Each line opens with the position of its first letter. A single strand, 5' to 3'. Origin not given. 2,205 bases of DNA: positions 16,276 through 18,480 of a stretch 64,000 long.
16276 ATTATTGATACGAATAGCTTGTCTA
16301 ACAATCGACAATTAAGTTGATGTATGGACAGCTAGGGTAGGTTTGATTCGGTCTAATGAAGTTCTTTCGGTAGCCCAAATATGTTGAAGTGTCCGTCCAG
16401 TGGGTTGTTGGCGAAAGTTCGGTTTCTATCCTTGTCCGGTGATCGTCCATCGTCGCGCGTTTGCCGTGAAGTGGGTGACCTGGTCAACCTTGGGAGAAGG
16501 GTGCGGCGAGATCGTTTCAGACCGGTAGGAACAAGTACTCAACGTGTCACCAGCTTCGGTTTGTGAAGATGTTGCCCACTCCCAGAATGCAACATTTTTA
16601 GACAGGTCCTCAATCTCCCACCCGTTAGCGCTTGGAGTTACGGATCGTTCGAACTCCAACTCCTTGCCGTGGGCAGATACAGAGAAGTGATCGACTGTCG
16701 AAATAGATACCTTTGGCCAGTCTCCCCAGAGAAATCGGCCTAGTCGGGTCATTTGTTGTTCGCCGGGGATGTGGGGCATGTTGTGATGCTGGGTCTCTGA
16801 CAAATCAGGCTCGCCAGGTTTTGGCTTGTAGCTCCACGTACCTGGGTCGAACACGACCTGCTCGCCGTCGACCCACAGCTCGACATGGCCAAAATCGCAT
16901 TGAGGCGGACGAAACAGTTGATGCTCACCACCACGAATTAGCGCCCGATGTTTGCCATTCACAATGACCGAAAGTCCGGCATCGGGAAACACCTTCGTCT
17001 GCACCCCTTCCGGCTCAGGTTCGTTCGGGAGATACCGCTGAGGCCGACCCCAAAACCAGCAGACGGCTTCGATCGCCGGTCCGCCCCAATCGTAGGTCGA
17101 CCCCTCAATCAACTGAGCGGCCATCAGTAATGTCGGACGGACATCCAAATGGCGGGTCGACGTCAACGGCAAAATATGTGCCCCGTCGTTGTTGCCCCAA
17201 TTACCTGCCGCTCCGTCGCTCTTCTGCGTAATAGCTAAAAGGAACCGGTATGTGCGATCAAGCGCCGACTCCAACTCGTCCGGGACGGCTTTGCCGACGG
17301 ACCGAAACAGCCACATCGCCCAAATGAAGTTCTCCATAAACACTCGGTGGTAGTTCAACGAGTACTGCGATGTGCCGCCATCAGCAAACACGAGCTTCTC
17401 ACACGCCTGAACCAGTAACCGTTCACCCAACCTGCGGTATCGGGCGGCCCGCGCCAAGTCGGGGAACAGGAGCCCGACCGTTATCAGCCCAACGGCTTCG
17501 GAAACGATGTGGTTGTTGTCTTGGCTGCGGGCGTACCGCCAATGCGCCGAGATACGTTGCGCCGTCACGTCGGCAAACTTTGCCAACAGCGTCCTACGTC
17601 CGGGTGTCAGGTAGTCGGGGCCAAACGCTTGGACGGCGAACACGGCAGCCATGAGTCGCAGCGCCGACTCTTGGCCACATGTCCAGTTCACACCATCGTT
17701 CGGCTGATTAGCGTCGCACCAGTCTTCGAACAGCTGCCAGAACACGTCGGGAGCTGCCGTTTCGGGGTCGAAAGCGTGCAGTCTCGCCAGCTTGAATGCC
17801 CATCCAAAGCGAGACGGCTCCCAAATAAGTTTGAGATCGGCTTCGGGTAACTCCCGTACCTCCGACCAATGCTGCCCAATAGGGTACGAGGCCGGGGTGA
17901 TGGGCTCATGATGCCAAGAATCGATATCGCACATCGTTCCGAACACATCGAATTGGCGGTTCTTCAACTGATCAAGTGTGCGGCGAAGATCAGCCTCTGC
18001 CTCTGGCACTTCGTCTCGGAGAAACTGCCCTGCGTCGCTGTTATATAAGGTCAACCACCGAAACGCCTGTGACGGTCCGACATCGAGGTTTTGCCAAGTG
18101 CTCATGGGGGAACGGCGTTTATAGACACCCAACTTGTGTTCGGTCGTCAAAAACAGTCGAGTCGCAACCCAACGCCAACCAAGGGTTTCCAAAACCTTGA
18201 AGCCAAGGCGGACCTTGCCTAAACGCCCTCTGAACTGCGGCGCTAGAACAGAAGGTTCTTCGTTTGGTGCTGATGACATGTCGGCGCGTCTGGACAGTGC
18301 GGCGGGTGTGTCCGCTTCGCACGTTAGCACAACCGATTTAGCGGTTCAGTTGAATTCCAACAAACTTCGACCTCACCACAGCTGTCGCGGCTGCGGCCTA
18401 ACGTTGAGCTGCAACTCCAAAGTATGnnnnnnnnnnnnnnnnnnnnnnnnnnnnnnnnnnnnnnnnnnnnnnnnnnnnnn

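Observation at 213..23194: Glycan locus with pgl-like logic: PglC/D/E-type genes, PglK-type ABC exporter and a Wzy_C protein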

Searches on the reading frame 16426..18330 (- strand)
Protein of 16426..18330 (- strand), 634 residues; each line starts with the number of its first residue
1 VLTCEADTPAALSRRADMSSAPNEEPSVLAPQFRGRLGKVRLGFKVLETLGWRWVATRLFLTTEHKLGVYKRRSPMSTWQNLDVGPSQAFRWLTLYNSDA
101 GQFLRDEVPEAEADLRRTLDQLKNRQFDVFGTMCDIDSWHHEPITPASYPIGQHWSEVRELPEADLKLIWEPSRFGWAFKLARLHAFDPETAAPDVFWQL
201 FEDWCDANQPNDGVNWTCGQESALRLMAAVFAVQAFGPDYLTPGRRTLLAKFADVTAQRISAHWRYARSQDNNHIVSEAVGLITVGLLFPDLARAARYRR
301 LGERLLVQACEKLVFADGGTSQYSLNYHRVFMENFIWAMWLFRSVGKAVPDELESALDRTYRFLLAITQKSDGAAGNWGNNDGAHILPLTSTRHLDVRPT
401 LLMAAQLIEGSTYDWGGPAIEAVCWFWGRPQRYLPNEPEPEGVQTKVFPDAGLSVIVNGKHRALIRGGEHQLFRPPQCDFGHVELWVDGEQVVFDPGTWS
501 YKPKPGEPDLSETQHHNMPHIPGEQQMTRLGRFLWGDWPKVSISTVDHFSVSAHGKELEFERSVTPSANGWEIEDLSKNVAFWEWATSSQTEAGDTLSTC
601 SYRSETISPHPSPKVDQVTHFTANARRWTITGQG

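Call 4: search_protein_families(library=pfam, proteins=[window:16426-18330:-])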
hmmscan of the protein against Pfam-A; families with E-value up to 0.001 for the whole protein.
window:16426-18330:- (634 aa): 2 families
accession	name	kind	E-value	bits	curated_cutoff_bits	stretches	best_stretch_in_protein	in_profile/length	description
PF16889.11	Hepar_II_III_N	-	1.5e-14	54.5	22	1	125-367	73-300/340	Heparinase II/III N-terminus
PF07940.18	Hepar_II_III_C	-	4.1e-09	36.7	24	1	445-575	6-149/237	Heparinase II/III-like, C-terminal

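Call 22: search_protein_families(library=ncbifam, proteins=[window:16426-18330:-], max_evalue=0.00001)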
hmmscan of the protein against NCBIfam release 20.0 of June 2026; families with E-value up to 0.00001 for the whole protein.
window:16426-18330:- (634 aa): 2 families
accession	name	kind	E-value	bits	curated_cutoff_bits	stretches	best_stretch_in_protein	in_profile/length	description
NF045573.1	Hepsulflyase_CFB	equivalog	5.1e-09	35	700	1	201-341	159-300/651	heparin-sulfate lyase HepC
NF045572.1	Hepsulflyase_bctds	equivalog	7.6e-09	34.7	600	1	233-360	228-349/706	heparin-sulfate lyase HepC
